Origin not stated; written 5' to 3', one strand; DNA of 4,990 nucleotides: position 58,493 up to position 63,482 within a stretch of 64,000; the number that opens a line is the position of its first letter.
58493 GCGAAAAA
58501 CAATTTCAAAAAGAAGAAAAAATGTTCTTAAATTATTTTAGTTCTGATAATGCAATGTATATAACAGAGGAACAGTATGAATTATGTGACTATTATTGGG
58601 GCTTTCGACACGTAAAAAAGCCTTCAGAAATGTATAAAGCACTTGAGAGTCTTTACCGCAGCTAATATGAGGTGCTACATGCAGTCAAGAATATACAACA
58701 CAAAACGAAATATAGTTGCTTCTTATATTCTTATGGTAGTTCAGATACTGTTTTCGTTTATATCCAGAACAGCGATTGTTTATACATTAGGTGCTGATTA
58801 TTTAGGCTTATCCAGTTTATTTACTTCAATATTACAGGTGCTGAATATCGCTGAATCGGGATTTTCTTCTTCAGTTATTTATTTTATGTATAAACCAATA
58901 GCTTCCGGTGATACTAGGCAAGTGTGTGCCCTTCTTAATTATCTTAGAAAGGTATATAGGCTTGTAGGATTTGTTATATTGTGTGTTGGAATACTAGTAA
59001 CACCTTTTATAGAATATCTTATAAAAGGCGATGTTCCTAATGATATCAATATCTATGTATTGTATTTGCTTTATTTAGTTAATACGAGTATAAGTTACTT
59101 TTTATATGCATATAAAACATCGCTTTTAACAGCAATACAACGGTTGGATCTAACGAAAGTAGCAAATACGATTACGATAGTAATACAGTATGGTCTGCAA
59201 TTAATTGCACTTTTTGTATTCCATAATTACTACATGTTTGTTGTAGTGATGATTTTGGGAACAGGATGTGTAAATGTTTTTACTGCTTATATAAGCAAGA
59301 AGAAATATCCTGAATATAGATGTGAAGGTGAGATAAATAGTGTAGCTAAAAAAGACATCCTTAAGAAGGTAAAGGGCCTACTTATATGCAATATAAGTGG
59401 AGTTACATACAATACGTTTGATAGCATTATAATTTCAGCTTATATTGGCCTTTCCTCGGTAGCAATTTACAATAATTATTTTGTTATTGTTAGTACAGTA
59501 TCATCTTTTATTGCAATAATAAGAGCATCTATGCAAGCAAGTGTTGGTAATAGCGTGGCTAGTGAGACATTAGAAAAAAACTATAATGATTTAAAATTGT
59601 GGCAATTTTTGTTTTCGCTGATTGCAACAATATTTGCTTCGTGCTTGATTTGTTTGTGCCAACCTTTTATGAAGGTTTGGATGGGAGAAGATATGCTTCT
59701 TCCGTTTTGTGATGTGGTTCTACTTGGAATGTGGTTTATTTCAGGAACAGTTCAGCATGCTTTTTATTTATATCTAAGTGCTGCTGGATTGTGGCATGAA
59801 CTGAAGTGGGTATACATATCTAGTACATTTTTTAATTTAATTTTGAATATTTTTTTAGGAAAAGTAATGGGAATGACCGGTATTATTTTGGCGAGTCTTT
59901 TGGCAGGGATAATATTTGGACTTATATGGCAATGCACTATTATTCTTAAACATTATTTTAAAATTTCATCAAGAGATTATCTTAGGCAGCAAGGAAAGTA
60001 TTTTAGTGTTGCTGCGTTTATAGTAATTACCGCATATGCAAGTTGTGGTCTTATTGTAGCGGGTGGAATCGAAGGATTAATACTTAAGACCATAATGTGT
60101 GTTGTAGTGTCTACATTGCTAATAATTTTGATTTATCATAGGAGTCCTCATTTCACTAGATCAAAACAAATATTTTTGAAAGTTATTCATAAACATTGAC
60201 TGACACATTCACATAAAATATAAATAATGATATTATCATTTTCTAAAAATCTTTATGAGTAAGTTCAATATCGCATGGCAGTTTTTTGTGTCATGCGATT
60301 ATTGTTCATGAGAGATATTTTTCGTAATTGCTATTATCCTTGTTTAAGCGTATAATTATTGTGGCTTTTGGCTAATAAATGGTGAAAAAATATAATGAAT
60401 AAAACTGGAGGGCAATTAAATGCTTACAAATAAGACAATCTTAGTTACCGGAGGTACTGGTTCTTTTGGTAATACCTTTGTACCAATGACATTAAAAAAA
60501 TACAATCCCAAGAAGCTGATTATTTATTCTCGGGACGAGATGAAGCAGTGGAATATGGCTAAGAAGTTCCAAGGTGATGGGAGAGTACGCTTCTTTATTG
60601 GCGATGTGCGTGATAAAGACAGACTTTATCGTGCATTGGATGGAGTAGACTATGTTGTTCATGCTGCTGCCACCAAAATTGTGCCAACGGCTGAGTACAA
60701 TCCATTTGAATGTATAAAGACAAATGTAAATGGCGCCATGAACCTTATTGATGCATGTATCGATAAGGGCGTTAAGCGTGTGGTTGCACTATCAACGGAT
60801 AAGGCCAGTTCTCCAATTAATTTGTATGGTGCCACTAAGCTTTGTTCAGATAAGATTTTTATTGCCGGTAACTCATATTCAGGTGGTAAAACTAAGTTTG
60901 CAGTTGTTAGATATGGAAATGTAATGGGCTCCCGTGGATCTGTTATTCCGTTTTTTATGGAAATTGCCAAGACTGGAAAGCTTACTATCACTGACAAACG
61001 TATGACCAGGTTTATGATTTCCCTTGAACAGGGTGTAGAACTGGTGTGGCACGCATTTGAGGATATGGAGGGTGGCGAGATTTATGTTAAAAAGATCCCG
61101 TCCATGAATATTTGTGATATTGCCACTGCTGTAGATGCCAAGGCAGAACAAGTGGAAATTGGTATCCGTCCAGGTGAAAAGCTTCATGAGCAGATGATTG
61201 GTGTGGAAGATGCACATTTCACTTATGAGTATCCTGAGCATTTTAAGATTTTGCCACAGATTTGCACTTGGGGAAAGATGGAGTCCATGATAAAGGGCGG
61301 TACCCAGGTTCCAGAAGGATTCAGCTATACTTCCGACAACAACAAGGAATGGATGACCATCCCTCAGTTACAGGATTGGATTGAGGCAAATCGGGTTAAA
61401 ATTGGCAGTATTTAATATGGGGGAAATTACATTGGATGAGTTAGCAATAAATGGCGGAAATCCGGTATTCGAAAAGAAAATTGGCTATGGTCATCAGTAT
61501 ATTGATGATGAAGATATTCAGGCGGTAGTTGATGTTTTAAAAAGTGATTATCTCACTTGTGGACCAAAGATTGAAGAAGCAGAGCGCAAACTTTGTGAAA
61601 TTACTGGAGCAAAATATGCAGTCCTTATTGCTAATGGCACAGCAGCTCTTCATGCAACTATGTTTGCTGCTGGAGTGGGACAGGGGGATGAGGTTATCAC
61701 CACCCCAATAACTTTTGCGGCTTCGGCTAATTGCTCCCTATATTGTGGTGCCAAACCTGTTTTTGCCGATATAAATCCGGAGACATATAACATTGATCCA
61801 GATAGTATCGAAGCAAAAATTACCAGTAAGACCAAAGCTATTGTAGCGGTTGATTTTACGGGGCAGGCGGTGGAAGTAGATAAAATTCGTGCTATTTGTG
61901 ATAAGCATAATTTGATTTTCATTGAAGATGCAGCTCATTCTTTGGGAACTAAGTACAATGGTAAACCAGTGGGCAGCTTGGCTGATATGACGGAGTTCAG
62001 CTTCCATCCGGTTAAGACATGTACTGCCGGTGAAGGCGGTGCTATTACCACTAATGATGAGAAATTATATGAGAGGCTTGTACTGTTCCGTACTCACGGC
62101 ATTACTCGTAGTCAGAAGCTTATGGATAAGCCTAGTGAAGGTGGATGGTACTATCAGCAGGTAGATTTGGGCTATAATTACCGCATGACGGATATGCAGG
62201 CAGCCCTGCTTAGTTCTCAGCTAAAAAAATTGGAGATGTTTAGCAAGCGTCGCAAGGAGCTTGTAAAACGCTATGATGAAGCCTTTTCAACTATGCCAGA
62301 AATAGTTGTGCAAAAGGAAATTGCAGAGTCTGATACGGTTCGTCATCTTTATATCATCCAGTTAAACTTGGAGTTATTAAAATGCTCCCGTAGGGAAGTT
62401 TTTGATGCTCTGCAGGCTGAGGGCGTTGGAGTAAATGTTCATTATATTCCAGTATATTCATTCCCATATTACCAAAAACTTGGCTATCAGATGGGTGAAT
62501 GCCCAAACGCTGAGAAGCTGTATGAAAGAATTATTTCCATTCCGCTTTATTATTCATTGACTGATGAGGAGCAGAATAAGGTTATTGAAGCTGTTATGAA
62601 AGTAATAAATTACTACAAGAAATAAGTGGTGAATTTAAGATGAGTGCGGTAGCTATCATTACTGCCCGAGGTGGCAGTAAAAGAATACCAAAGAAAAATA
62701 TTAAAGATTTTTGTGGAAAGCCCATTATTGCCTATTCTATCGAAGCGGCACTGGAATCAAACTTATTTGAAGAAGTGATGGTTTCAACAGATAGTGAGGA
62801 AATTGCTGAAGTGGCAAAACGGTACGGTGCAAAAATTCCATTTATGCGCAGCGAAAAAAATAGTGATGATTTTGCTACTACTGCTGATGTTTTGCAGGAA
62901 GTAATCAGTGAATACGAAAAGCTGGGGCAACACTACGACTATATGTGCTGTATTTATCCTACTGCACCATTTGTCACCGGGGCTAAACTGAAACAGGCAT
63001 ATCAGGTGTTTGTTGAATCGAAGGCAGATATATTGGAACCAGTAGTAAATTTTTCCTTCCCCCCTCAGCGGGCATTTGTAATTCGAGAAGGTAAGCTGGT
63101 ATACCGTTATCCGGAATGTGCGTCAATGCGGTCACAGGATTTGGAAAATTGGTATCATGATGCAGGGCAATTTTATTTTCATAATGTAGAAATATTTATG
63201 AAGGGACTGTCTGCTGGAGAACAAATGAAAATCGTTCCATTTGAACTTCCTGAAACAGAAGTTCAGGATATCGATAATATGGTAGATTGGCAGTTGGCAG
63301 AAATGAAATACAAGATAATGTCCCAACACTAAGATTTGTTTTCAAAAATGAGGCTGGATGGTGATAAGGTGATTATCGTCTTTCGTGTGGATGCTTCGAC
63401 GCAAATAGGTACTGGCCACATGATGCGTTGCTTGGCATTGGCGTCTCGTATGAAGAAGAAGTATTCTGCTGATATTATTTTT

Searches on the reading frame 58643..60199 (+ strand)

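Call 40: search_protein_families(library=pfam, proteins=[window:58643-60199:+], max_evalue=0.0001)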
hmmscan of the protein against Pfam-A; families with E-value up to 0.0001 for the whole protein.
window:58643-60199:+ (518 aa): 1 family
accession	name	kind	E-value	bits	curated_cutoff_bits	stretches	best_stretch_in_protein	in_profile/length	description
PF01943.22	Polysacc_synt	-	3.8e-08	33.5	28.2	1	22-293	3-261/274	Polysaccharide biosynthesis protein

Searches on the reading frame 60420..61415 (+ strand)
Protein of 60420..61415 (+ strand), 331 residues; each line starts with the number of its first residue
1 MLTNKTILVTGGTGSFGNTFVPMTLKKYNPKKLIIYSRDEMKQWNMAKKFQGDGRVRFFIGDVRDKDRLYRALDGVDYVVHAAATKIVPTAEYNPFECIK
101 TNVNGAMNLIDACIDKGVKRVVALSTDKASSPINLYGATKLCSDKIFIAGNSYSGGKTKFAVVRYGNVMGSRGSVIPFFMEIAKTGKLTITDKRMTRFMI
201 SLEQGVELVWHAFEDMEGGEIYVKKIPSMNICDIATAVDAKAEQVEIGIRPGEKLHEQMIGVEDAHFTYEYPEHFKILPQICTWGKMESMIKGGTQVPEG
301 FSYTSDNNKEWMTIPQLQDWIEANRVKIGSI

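Call 78: search_protein_families(library=pfam, proteins=[window:60420-61415:+], max_evalue=0.001)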
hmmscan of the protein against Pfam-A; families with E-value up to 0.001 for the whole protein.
window:60420-61415:+ (331 aa): 10 families
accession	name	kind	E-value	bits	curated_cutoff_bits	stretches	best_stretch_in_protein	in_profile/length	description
PF02719.21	Polysacc_synt_2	-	1.9e-95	319.9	20.2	1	7-277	1-291/293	Polysaccharide biosynthesis protein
PF01370.27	Epimerase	-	5.3e-24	85.4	20.9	1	7-222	1-237/240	NAD dependent epimerase/dehydratase family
PF01073.25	3Beta_HSD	-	2.9e-17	63.1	22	1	8-129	1-119/280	3-beta hydroxysteroid dehydrogenase/isomerase family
PF16363.11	GDP_Man_Dehyd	-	5.5e-15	56.1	27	1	8-128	1-131/332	GDP-mannose 4,6 dehydratase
PF05368.20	NmrA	-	5e-10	39.9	27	1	4-122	2-103/298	NmrA-like family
PF13460.12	NAD_binding_10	-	5.7e-10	39.8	27.2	1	11-130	1-102/184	NAD(P)H-binding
PF04321.23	RmlD_sub_bind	-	1.3e-08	34.8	27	1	6-180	2-163/287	RmlD substrate binding domain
PF07993.18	NAD_binding_4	-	4e-06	26.6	20.1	1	10-129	2-139/258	Male sterility protein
PF00106.31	adh_short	-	1.8e-05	24.7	26.6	1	5-116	1-122/195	short chain dehydrogenase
PF08659.16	KR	-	9.7e-05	22.8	22.6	1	6-125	2-135/180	KR domain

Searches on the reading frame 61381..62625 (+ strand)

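Call 78: search_protein_families(library=pfam, proteins=[window:61381-62625:+], max_evalue=0.001)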
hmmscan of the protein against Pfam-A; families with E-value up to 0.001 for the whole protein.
window:61381-62625:+ (414 aa): 5 families
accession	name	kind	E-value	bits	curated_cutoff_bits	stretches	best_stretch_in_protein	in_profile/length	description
PF01041.23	DegT_DnrJ_EryC1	-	7.6e-124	414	19.8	1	40-405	2-359/360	DegT/DnrJ/EryC1/StrS aminotransferase family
PF00155.27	Aminotran_1_2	-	1.1e-09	38.4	19.7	1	65-189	45-191/361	Aminotransferase class I and II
PF01053.26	Cys_Met_Meta_PP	-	2.5e-06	26.7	27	1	62-197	52-185/381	Cys/Met metabolism PLP-dependent enzyme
PF01212.27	Beta_elim_lyase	-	6.5e-06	26.1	27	1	62-227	32-214/288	Beta-eliminating lyase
PF00266.25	Aminotran_5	-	3.9e-05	23.2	21.5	1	63-189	44-181/371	Aminotransferase class-V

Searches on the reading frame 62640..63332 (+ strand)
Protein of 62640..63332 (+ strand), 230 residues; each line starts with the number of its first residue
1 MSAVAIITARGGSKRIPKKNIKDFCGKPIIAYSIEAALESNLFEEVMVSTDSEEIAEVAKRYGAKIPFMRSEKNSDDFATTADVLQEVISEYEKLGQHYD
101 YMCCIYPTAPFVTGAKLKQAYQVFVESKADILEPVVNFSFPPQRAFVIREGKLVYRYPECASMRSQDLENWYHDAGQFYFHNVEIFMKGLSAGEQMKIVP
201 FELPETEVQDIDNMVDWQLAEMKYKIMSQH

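Call 78: search_protein_families(library=pfam, proteins=[window:62640-63332:+], max_evalue=0.001)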
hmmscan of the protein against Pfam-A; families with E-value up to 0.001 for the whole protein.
window:62640-63332:+ (230 aa): 1 family
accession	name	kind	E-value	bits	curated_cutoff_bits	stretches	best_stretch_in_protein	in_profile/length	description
PF02348.25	CTP_transf_3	-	1.1e-28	101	22.6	1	4-137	1-121/217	Cytidylyltransferase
